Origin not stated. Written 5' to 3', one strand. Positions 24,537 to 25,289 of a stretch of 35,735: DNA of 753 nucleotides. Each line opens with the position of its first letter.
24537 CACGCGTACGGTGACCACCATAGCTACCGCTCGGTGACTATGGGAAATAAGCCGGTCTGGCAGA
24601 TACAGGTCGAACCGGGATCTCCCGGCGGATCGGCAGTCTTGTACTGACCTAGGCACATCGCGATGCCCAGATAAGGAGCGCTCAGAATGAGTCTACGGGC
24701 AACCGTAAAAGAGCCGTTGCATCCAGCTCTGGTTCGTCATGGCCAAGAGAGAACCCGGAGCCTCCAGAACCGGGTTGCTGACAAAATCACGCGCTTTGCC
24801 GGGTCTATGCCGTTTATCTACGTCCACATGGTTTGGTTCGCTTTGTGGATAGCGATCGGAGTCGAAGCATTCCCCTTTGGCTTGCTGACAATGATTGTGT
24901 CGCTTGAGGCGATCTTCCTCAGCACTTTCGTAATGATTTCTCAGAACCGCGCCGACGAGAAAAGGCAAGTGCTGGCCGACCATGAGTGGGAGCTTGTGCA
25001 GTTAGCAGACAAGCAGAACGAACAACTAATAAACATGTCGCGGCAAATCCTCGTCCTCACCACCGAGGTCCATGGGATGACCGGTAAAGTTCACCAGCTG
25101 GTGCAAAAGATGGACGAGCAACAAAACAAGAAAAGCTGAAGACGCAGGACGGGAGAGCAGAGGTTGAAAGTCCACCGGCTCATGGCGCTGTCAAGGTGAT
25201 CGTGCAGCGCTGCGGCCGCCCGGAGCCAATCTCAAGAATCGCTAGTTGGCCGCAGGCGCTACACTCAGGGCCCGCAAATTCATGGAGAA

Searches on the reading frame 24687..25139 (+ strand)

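Call 83: search_protein_families(library=pfam, proteins=[window:24687-25139:+], max_evalue=0.00001)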
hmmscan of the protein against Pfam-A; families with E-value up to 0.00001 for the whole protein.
window:24687-25139:+ (150 aa): 1 family
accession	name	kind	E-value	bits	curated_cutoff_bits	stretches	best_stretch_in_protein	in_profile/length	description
PF06210.16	DUF1003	-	1.6e-16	60.8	27.4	1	39-122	2-93/103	Protein of unknown function (DUF1003)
